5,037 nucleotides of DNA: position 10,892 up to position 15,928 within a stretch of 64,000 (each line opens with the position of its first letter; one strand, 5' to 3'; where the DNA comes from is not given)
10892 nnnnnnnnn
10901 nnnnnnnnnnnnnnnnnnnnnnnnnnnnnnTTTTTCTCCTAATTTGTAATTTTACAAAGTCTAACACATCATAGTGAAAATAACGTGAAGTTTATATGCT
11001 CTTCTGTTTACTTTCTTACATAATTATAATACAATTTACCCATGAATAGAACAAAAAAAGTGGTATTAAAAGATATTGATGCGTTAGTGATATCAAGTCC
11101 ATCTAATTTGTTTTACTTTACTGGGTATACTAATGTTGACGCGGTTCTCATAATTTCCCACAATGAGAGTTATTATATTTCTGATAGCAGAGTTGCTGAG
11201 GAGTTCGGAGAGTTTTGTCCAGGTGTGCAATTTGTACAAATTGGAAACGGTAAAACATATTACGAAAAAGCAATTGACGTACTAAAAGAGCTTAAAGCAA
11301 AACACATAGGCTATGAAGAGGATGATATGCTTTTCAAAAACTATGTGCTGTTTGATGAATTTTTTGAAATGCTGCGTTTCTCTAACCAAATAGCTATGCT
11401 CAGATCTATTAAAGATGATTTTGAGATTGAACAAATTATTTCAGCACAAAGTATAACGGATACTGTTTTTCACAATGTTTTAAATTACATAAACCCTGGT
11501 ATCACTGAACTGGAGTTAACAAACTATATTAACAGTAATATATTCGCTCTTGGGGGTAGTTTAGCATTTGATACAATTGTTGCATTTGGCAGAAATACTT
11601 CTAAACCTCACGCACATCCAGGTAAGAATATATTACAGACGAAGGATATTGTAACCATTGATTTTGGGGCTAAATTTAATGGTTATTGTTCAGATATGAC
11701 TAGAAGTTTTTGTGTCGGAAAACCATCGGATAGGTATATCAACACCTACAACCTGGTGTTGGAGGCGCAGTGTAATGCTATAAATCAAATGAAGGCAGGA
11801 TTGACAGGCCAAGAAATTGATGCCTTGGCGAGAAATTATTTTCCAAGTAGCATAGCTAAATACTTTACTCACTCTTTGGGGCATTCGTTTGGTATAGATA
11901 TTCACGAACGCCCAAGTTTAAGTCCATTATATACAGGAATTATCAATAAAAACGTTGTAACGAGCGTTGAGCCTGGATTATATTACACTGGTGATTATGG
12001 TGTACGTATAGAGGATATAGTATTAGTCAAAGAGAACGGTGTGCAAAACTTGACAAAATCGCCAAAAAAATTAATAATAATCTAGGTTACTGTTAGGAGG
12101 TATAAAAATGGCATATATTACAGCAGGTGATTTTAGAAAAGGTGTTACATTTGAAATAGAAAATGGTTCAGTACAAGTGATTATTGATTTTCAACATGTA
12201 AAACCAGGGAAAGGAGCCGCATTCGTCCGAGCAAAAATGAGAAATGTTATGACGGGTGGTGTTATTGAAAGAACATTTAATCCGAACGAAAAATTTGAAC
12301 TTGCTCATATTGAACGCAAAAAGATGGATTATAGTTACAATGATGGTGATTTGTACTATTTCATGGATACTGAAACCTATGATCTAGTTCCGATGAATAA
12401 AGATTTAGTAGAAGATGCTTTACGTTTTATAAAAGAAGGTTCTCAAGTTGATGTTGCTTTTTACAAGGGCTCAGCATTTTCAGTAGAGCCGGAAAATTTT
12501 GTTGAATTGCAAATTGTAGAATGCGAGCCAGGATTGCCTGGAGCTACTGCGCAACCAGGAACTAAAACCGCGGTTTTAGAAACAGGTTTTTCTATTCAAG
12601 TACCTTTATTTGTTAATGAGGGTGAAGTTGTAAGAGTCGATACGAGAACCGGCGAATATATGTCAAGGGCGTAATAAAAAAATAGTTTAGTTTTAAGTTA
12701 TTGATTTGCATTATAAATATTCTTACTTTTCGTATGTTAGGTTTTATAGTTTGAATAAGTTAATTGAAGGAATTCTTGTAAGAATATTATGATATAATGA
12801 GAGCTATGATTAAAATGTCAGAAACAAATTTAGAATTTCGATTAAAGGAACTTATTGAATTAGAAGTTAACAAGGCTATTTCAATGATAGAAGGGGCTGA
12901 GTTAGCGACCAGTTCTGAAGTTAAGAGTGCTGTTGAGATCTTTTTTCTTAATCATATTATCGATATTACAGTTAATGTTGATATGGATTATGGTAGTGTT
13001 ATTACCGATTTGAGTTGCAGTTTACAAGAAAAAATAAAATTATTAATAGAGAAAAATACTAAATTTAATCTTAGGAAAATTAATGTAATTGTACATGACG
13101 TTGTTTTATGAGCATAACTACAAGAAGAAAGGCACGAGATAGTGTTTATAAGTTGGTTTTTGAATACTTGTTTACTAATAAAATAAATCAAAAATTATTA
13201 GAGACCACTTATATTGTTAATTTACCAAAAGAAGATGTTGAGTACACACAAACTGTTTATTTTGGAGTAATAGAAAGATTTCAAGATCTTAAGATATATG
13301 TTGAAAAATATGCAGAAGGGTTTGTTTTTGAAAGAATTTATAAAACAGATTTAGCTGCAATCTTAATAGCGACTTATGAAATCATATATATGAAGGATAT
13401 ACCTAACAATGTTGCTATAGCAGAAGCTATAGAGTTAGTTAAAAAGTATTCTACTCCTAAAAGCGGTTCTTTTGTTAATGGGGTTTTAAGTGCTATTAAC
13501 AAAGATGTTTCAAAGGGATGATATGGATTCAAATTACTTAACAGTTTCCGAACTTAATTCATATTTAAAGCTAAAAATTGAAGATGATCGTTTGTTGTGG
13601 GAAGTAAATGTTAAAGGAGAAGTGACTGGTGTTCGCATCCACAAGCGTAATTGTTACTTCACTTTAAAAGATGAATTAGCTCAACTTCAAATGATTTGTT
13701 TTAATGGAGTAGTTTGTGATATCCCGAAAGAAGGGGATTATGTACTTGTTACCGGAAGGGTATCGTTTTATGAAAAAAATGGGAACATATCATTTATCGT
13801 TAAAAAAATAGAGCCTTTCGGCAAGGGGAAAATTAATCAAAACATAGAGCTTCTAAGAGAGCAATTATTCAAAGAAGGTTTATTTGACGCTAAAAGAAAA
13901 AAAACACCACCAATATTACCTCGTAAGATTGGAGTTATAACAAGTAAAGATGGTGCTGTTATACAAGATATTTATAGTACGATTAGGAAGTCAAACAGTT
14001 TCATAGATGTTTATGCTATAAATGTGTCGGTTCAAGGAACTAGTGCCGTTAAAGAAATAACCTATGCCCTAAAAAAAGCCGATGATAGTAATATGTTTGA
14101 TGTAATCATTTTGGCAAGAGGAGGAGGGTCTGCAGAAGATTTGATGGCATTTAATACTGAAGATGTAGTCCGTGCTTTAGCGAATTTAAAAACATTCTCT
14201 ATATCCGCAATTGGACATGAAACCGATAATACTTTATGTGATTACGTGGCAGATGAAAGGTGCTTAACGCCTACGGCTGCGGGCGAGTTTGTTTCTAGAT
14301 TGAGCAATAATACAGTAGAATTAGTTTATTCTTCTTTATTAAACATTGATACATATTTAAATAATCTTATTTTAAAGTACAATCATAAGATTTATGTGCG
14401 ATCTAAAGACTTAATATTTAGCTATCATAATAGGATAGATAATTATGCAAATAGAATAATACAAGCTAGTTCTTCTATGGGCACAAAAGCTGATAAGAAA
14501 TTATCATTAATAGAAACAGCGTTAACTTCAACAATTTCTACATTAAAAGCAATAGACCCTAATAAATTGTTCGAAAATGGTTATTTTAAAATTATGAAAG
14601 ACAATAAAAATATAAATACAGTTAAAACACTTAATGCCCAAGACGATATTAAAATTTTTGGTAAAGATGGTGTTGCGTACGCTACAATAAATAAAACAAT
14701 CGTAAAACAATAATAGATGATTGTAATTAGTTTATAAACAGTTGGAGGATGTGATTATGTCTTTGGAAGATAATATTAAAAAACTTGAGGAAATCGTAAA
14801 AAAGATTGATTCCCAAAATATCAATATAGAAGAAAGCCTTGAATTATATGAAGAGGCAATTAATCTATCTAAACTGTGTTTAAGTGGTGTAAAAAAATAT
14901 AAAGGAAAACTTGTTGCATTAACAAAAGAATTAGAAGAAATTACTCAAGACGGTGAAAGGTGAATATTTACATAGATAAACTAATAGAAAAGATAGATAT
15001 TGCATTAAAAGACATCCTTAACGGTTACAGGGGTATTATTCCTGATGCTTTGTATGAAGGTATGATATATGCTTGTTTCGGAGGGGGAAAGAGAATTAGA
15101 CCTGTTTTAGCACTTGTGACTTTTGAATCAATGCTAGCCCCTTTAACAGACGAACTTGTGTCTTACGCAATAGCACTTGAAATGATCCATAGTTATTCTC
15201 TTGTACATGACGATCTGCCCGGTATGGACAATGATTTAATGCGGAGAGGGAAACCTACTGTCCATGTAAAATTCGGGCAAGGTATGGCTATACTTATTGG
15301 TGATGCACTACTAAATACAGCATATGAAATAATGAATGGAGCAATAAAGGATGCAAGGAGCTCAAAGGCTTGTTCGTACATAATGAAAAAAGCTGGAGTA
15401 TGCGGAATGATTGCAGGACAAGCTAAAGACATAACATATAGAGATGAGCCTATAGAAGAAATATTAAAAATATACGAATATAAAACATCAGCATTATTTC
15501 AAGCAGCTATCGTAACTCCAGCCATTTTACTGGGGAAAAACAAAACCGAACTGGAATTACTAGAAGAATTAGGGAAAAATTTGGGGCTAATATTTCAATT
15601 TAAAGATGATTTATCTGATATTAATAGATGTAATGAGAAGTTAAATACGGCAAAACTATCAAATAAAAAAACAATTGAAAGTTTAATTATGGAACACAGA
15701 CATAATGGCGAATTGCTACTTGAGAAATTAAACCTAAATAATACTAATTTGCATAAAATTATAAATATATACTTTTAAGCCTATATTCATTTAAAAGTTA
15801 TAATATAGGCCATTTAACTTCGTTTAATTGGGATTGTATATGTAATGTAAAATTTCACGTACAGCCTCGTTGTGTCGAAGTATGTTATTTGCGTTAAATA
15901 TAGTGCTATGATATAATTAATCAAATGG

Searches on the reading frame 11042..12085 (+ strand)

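Call 23: search_protein_families(library=pfam, proteins=[window:11042-12085:+], max_evalue=0.0001)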
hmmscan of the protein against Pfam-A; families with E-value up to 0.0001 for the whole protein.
window:11042-12085:+ (347 aa): 2 families
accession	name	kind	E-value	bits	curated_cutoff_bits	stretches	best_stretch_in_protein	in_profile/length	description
PF00557.29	Peptidase_M24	-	1e-58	199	23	1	131-331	2-208/208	Metallopeptidase family M24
PF01321.24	Creatinase_N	-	1.6e-12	48.5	22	1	10-123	12-128/128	Creatinase/Prolidase N-terminal domain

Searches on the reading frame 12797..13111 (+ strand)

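Call 4: search_protein_families(library=pfam, proteins=[window:12797-13111:+], max_evalue=0.01)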
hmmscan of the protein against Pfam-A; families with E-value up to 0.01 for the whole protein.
window:12797-13111:+ (104 aa): 1 family
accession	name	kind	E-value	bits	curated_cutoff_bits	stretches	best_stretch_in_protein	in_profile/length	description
PF03780.18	Asp23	-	1.2e-06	29.3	28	1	37-102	41-107/108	Asp23 family, cell envelope-related function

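Call 5: search_protein_families(library=ncbifam, proteins=[window:12797-13111:+], max_evalue=0.01)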
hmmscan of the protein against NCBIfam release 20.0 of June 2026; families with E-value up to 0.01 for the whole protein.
window:12797-13111:+ (104 aa): 0 families

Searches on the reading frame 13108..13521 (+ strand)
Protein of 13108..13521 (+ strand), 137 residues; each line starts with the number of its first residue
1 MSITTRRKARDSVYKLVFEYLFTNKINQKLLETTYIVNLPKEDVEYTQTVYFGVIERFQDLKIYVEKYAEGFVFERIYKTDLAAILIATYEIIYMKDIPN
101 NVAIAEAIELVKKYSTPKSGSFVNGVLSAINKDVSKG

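Call 4: search_protein_families(library=pfam, proteins=[window:13108-13521:+], max_evalue=0.01)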
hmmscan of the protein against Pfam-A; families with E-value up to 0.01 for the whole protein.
window:13108-13521:+ (137 aa): 1 family
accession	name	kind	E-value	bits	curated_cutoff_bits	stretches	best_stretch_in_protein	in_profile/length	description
PF01029.23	NusB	-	1.5e-27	97.1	23.1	1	7-131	1-132/133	NusB family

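Call 5: search_protein_families(library=ncbifam, proteins=[window:13108-13521:+], max_evalue=0.01)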
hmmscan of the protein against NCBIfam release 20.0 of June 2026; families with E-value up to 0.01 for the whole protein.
window:13108-13521:+ (137 aa): 8 families
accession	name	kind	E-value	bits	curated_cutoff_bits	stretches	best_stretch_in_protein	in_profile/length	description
TIGR01951.1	nusB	equivalog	4e-28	98.3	88.35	1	6-133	2-130/131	transcription antitermination factor NusB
NF001223.0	PRK00202.1-1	equivalog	1.7e-18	67.1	131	1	6-132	9-142/146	transcription antitermination factor NusB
NF011494.0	PRK14902.1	equivalog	1.3e-14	53.9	319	1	4-133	4-128/444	16S rRNA (cytosine(967)-C(5))-methyltransferase RsmB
NF011493.0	PRK14901.1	equivalog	4.1e-08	32.5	540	1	15-132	14-127/447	16S rRNA (cytosine(967)-C(5))-methyltransferase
TIGR00563.1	rsmB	equivalog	1.1e-07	31.4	269.05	1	38-133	30-123/437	16S rRNA (cytosine(967)-C(5))-methyltransferase RsmB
NF001230.0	PRK00202.2-5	equivalog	6.6e-07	29.2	132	1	54-132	71-149/165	transcription antitermination factor NusB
NF008149.0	PRK10901.1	equivalog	1.1e-05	24.6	375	1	19-132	21-131/434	16S rRNA (cytosine(967)-C(5))-methyltransferase RsmB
NF011495.0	PRK14903.1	equivalog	0.00046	19.2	503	1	38-132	33-121/431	16S rRNA (cytosine(967)-C(5))-methyltransferase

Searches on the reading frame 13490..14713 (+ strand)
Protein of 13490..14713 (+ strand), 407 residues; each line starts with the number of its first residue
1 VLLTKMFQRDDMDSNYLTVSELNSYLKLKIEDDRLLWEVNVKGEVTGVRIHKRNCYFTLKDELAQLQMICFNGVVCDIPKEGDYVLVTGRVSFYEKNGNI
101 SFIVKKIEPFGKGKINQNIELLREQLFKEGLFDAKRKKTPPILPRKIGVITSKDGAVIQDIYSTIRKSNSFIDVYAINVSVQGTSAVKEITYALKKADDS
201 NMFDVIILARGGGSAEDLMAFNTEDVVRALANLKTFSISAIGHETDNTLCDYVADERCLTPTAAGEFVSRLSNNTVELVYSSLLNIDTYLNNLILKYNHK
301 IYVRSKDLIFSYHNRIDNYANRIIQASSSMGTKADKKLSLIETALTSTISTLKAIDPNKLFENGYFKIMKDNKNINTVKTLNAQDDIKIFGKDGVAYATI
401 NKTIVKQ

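Call 4: search_protein_families(library=pfam, proteins=[window:13490-14713:+], max_evalue=0.01)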
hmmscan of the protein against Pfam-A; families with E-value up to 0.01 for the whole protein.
window:13490-14713:+ (407 aa): 3 families
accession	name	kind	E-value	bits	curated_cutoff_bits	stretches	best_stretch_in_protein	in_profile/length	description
PF02601.20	Exonuc_VII_L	-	2.9e-64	218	35.9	2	131-337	1-206/315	Exonuclease VII, large subunit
PF13742.12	tRNA_anti_2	-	8.7e-21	74.4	27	1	17-108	1-95/95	OB-fold nucleic acid binding domain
PF01336.31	tRNA_anti-codon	-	1.1e-12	48.1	27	1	39-109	1-74/75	OB-fold nucleic acid binding domain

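Call 5: search_protein_families(library=ncbifam, proteins=[window:13490-14713:+], max_evalue=0.01)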
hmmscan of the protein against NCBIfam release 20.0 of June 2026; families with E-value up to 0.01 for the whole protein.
window:13490-14713:+ (407 aa): 2 families
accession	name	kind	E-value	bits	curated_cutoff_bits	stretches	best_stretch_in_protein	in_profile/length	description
TIGR00237.1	xseA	equivalog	5.5e-105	351.7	180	1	18-400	1-388/389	exodeoxyribonuclease VII large subunit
TIGR00499.1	lysS_bact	equivalog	0.0067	15.1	427.6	0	32-108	49-132/496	lysine--tRNA ligase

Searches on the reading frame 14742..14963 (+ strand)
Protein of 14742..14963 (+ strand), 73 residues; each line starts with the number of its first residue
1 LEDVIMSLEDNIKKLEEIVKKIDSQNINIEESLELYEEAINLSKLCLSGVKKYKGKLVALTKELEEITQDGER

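Call 4: search_protein_families(library=pfam, proteins=[window:14742-14963:+], max_evalue=0.01)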
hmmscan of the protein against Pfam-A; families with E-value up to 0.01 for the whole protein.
window:14742-14963:+ (73 aa): 1 family
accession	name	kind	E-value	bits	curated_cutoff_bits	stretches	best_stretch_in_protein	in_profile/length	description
PF02609.21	Exonuc_VII_S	-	1.9e-12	47.4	24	1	9-54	2-47/52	Exonuclease VII small subunit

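Call 5: search_protein_families(library=ncbifam, proteins=[window:14742-14963:+], max_evalue=0.01)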
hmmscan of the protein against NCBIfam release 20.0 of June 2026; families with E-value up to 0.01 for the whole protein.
window:14742-14963:+ (73 aa): 13 families
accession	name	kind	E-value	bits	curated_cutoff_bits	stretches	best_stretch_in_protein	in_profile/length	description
TIGR01280.1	xseB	equivalog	4e-13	49.2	35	1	8-62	2-56/57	exodeoxyribonuclease VII small subunit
NF002140.0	PRK00977.1-4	equivalog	7.6e-12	44.9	71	1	6-69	10-73/81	exodeoxyribonuclease VII small subunit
NF010671.0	PRK14068.1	equivalog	3e-10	40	95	1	6-70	6-70/76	exodeoxyribonuclease VII small subunit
NF010672.0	PRK14069.1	equivalog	3.6e-10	40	123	1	6-66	8-68/95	exodeoxyribonuclease VII small subunit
NF010666.0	PRK14063.1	equivalog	1.4e-09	37.9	111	1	6-63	7-64/78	exodeoxyribonuclease VII small subunit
NF010673.0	PRK14070.1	equivalog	4.4e-09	36.3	119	1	6-67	1-62/75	exodeoxyribonuclease VII small subunit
NF010669.0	PRK14066.1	equivalog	1.1e-07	32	113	1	8-51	6-49/76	exodeoxyribonuclease VII small subunit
NF002139.0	PRK00977.1-3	equivalog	8.8e-07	29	68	1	6-65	13-72/84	exodeoxyribonuclease VII small subunit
NF002138.0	PRK00977.1-2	equivalog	1.1e-06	28.2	77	1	7-44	7-44/77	exodeoxyribonuclease VII small subunit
NF010670.0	PRK14067.1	equivalog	1.8e-06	27.6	107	1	6-54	8-56/81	exodeoxyribonuclease VII small subunit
NF002137.0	PRK00977.1-1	equivalog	2.2e-06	27.5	94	1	6-45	9-48/80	exodeoxyribonuclease VII small subunit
NF010667.0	PRK14064.1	equivalog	3.6e-06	27.2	134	1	8-56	8-59/75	exodeoxyribonuclease VII small subunit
NF002141.0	PRK00977.1-5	equivalog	3.8e-05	23.5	92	1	7-60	22-75/93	exodeoxyribonuclease VII small subunit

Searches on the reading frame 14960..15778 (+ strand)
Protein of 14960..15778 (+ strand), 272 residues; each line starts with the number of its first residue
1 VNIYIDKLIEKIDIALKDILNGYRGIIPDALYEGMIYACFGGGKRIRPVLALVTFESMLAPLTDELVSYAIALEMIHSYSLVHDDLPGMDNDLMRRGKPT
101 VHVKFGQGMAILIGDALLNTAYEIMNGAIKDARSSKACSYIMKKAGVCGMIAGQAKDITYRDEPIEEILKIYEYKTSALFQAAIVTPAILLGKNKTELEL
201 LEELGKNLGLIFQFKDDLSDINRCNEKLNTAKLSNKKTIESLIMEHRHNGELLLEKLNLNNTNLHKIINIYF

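Call 4: search_protein_families(library=pfam, proteins=[window:14960-15778:+], max_evalue=0.01)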
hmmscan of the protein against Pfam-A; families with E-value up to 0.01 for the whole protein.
window:14960-15778:+ (272 aa): 1 family
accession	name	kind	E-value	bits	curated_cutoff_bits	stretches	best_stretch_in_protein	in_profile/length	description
PF00348.22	polyprenyl_synt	-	1.2e-43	149.5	27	1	30-229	3-199/251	Polyprenyl synthetase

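Call 5: search_protein_families(library=ncbifam, proteins=[window:14960-15778:+], max_evalue=0.01)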
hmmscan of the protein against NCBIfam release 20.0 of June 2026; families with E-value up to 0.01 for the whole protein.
window:14960-15778:+ (272 aa): 16 families
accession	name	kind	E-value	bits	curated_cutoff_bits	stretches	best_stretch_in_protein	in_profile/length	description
NF045485.1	FPPsyn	subfamily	4.3e-62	209.9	275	1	8-232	4-231/288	farnesyl diphosphate synthase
NF045685.1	GGPPSynCrtE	equivalog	3.1e-47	161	460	1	3-230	5-234/293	geranylgeranyl diphosphate synthase CrtE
NF040698.1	IdsA_Meth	equivalog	1.1e-43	149.7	468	1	10-228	12-229/328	short chain isoprenyl diphosphate synthase IdsA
NF041169.1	f2_encap_cargo4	exception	1.4e-42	146.1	450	1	41-221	48-225/334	family 2 encapsulin nanocompartment cargo protein polyprenyl transferase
NF007877.0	PRK10581.1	equivalog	9.7e-41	139.9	321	1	29-221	30-228/299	(2E,6E)-farnesyl diphosphate synthase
NF041003.1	GGPP_syn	equivalog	1e-39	136.5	500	1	3-224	4-222/326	geranylgeranyl diphosphate synthase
NF040789.2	gerfarn_diphsyn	equivalog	8.8e-34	117.2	560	1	28-234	31-252/345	geranylfarnesyl diphosphate synthase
TIGR02748.1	GerC3_HepT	equivalog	2.3e-25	89.4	456.55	1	5-229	9-223/319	heptaprenyl diphosphate synthase component II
NF045549.1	GGPPsyn_IdsB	equivalog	1e-23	84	475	1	43-220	65-240/346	geranylgeranyl diphosphate synthase IdsB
NF008140.0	PRK10888.1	equivalog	1.1e-23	84.1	412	1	37-229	38-224/323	octaprenyl diphosphate synthase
TIGR02749.1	prenyl_cyano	equivalog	4.5e-23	81.8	383.2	1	41-229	42-227/322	solanesyl diphosphate synthase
NF045628.1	HxpDPsynlarge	equivalog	5e-21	75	500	1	9-228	5-214/311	hexaprenyl-diphosphate synthase large subunit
NF042417.1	NPPPS_Mycobact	equivalog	1.4e-20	73.6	600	1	32-223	45-230/335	nonaprenyl/(2E,6E)-farnesyl/geranylgeranyl diphosphat synthase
NF040627.1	GFPS_Meth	equivalog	7.6e-20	71.5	600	1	37-226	34-215/285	geranylfarnesyl diphosphate synthase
NF040936.1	hexpp_archaea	equivalog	3.4e-18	65.9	400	1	42-227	40-211/275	hexaprenyl pyrophosphate synthase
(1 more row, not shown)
